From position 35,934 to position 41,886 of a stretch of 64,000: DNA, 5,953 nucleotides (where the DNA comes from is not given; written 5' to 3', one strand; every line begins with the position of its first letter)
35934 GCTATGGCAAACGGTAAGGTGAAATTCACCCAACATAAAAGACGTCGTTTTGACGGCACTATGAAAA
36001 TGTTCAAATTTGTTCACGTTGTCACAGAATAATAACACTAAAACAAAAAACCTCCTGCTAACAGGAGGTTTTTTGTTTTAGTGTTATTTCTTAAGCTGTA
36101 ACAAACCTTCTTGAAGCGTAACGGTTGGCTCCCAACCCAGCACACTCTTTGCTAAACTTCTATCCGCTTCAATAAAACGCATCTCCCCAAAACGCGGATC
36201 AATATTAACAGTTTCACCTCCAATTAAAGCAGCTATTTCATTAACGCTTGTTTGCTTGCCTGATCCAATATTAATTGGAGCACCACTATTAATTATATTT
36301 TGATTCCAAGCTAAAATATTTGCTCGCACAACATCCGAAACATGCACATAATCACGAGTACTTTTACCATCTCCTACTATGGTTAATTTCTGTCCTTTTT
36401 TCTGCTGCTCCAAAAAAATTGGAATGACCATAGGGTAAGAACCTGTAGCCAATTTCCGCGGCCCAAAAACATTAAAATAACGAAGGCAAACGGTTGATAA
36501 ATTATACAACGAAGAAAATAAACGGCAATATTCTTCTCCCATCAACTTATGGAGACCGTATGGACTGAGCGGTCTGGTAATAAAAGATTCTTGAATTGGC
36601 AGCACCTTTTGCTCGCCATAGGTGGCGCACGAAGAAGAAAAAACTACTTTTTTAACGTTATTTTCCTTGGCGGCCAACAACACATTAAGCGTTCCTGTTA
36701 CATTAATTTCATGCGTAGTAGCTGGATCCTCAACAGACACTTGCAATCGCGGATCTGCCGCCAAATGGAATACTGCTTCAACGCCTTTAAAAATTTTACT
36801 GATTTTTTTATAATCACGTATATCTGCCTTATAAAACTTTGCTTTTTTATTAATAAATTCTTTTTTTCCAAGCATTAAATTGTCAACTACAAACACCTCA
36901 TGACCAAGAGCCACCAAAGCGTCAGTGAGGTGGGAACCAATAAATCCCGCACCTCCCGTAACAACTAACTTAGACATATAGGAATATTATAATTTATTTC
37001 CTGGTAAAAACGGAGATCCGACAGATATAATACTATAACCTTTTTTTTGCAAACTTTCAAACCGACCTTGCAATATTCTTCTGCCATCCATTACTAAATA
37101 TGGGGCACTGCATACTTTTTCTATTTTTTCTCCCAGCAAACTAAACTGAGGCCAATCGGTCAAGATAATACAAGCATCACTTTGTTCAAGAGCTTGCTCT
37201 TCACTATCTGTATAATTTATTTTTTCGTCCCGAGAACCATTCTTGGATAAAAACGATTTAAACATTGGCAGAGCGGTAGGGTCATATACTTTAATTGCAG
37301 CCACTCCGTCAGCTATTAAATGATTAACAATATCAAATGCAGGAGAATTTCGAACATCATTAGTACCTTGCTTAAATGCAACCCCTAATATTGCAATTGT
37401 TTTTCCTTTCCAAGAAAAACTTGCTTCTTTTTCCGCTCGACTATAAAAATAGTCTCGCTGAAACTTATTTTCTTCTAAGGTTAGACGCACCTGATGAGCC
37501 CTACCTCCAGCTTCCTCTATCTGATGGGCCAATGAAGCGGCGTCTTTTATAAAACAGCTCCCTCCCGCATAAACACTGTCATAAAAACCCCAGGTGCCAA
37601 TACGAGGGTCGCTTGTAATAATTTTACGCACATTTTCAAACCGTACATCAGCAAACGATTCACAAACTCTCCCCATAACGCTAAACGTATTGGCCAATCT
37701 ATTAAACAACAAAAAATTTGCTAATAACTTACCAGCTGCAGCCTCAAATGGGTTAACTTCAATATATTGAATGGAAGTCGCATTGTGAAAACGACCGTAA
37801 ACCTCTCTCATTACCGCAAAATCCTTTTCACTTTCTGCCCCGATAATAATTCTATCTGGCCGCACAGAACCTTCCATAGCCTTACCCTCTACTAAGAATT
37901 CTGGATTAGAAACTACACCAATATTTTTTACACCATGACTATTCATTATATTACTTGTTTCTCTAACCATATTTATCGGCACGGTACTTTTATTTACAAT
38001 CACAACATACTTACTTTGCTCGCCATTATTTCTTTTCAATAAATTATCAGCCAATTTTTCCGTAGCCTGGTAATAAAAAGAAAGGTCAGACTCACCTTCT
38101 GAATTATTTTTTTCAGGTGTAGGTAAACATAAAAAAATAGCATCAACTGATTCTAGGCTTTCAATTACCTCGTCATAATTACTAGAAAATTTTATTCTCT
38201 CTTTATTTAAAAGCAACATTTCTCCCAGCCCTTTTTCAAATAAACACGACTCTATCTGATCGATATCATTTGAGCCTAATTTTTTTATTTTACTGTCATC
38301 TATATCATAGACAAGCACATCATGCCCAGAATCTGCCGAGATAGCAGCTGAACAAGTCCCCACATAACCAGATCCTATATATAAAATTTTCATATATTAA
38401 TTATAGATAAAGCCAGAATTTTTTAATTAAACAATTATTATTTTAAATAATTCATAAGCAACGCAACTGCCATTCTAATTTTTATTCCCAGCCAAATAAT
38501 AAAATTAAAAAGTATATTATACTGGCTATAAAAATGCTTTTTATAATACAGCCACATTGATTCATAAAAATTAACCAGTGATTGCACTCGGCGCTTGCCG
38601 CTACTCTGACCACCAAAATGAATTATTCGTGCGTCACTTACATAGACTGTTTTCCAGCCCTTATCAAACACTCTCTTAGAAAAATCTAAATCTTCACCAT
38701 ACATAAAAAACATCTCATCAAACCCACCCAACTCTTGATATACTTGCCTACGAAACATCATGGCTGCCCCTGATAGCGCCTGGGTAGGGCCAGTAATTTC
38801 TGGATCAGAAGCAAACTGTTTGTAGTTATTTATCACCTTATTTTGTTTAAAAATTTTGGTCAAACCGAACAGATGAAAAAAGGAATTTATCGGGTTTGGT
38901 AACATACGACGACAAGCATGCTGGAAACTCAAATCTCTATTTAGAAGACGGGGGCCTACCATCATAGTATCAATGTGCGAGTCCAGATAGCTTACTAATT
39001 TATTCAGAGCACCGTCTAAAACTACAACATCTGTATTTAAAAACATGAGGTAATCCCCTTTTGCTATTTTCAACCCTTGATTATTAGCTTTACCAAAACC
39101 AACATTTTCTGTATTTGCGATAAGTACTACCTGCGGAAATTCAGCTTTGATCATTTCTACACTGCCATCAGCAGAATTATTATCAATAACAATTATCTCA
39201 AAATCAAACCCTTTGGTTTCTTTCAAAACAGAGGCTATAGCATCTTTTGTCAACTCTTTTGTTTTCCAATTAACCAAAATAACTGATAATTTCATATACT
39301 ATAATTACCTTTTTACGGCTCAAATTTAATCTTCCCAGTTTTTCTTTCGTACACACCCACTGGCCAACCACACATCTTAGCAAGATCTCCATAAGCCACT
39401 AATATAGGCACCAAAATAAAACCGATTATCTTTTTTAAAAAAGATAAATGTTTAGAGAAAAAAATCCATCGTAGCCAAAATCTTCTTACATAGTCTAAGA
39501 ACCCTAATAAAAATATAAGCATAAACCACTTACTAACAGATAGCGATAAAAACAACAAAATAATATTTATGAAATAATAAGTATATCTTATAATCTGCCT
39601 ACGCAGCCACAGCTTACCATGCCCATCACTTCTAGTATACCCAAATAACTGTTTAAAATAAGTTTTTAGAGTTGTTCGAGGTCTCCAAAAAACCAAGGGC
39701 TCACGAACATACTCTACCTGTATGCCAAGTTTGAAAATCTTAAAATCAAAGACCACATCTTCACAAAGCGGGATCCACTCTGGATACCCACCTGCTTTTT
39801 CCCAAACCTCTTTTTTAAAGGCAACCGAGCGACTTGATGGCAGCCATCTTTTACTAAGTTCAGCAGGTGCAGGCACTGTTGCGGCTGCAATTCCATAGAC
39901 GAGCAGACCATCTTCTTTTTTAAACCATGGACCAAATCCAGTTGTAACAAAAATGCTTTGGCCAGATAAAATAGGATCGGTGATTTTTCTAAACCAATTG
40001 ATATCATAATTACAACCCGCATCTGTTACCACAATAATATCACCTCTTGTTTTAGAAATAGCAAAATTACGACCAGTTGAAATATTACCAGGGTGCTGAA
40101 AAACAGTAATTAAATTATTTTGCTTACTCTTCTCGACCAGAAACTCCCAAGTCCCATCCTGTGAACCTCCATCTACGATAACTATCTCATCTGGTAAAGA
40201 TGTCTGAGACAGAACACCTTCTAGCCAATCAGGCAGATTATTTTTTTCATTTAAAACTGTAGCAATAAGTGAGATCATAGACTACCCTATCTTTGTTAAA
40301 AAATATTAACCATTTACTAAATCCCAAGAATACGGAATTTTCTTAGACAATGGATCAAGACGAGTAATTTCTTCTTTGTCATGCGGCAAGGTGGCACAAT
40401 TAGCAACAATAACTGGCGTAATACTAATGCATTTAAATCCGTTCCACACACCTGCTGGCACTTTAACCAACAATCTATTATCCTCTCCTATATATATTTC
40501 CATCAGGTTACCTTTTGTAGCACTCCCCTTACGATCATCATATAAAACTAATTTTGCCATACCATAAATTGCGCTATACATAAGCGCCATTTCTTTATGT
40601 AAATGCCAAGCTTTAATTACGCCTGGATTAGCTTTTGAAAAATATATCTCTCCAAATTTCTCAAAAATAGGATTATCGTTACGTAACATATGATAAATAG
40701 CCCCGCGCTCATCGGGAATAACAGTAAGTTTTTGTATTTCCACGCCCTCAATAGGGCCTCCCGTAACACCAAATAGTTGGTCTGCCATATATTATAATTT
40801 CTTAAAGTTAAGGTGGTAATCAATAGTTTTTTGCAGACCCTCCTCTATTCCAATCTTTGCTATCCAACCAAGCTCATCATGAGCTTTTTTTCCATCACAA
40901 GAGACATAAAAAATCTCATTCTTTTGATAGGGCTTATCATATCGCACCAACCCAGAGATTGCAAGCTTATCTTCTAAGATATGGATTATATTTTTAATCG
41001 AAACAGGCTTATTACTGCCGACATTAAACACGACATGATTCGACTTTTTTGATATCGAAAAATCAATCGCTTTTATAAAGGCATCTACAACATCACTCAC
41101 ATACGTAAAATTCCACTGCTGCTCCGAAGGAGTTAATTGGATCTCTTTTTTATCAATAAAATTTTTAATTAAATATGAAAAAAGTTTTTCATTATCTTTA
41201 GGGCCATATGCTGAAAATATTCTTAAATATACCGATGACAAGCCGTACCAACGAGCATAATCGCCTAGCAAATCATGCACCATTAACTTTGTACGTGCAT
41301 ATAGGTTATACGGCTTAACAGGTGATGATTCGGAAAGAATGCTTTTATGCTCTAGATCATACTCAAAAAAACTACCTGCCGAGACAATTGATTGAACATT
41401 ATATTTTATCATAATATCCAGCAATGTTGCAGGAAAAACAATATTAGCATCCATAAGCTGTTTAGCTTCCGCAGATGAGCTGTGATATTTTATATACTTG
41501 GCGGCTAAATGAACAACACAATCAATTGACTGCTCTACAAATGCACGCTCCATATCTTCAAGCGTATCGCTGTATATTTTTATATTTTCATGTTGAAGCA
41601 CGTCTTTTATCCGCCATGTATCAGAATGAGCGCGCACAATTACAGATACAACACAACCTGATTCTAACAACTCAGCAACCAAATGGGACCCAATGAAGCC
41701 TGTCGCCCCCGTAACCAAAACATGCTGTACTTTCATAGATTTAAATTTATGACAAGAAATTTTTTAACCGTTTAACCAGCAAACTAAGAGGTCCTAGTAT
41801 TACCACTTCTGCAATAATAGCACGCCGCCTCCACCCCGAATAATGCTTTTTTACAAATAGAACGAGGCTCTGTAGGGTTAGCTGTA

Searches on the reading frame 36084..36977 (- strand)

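Call 60: search_protein_families(library=pfam, proteins=[window:36084-36977:-], max_evalue=0.000001)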
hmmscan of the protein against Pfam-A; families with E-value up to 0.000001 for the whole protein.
window:36084-36977:- (297 aa): 8 families
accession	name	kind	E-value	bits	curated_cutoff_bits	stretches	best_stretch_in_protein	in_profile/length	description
PF01370.27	Epimerase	-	7.5e-64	215.8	20.9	1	5-238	2-240/240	NAD dependent epimerase/dehydratase family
PF16363.11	GDP_Man_Dehyd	-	5.3e-55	187.6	27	1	6-292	2-329/332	GDP-mannose 4,6 dehydratase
PF01073.25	3Beta_HSD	-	1e-27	97.4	22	1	5-225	1-230/280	3-beta hydroxysteroid dehydrogenase/isomerase family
PF02719.21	Polysacc_synt_2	-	5.5e-19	68.9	20.2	1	5-219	2-212/293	Polysaccharide biosynthesis protein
PF04321.23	RmlD_sub_bind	-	4.2e-13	49.5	27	1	3-203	2-178/287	RmlD substrate binding domain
PF13460.12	NAD_binding_10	-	2.7e-10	40.8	27.2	1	8-123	1-105/184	NAD(P)H-binding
PF05368.20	NmrA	-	1.1e-09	38.8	27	1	2-118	3-109/298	NmrA-like family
PF07993.18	NAD_binding_4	-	1.1e-09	38.3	20.1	0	58-144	81-181/258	Male sterility protein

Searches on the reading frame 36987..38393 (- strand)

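Call 60: search_protein_families(library=pfam, proteins=[window:36987-38393:-], max_evalue=0.000001)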
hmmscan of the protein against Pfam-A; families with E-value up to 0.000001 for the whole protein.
window:36987-38393:- (468 aa): 3 families
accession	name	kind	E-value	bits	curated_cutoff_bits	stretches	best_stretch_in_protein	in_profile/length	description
PF03721.20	UDPG_MGDP_dh_N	-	2e-39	135.5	27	1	1-198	1-187/187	UDP-glucose/GDP-mannose dehydrogenase family, NAD binding domain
PF03720.21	UDPG_MGDP_dh_C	-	9.3e-24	84.2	30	1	334-442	1-102/103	UDP-glucose/GDP-mannose dehydrogenase family, UDP binding domain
PF00984.24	UDPG_MGDP_dh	-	1.6e-09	38.2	25.4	1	218-309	3-92/94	UDP-glucose/GDP-mannose dehydrogenase family, central domain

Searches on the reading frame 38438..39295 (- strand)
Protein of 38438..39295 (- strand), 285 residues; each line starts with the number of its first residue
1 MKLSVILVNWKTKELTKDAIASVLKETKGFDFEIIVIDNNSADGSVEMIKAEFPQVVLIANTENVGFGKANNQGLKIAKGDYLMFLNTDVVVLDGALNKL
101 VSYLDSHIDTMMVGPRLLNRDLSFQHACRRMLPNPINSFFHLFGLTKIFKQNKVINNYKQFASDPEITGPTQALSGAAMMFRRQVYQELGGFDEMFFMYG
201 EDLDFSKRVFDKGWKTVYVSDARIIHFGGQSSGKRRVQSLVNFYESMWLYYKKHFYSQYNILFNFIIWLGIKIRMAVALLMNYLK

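Call 60: search_protein_families(library=pfam, proteins=[window:38438-39295:-], max_evalue=0.000001)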
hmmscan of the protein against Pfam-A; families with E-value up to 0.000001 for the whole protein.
window:38438-39295:- (285 aa): 5 families
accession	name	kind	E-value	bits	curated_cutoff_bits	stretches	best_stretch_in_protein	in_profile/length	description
PF00535.33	Glycos_transf_2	-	7.7e-26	91.5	23.3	1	4-189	1-167/168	Glycosyl transferase family 2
PF13641.12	Glyco_tranf_2_3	-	7.7e-20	72.3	27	1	3-235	3-220/230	Glycosyltransferase like family 2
PF10111.15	Glyco_tranf_2_2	-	3.2e-10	40.4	27.3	1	20-256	19-250/276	Glycosyltransferase like family 2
PF13632.12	Glyco_trans_2_3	-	6.2e-10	39.6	27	1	169-282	67-179/198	Glycosyl transferase family group 2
PF13506.12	Glyco_transf_21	-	9.3e-08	32.2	21.7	0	73-222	24-150/174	Glycosyl transferase family 21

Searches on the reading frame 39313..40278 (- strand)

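Call 60: search_protein_families(library=pfam, proteins=[window:39313-40278:-], max_evalue=0.000001)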
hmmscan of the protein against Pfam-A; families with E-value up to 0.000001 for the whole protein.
window:39313-40278:- (321 aa): 1 family
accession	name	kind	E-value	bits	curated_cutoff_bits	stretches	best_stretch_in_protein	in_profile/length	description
PF00535.33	Glycos_transf_2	-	5.1e-20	72.5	23.3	1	3-111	1-111/168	Glycosyl transferase family 2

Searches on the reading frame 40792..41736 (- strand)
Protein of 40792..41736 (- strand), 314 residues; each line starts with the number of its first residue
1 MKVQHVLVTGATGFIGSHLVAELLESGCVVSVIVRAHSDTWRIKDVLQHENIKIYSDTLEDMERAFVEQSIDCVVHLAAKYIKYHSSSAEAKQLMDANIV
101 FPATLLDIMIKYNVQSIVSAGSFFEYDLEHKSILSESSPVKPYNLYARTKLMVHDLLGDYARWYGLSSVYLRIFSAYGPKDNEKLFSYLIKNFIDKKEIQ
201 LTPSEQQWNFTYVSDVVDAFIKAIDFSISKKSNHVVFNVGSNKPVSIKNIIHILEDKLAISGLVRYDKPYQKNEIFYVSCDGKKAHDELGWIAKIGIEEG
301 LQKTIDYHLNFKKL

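Call 60: search_protein_families(library=pfam, proteins=[window:40792-41736:-], max_evalue=0.000001)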
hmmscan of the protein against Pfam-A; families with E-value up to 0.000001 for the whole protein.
window:40792-41736:- (314 aa): 6 families
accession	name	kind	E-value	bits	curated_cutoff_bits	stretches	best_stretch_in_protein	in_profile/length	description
PF01370.27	Epimerase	-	2.3e-44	152.1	20.9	1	6-240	1-240/240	NAD dependent epimerase/dehydratase family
PF16363.11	GDP_Man_Dehyd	-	1.6e-36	126.8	27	1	7-304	1-332/332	GDP-mannose 4,6 dehydratase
PF01073.25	3Beta_HSD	-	3.5e-12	46.4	22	1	7-230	1-235/280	3-beta hydroxysteroid dehydrogenase/isomerase family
PF04321.23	RmlD_sub_bind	-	2.9e-11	43.4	27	1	5-245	2-218/287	RmlD substrate binding domain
PF07993.18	NAD_binding_4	-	6.3e-09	35.8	20.1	0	8-44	1-43/258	Male sterility protein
PF13460.12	NAD_binding_10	-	6e-07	29.9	27.2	1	10-128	1-104/184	NAD(P)H-binding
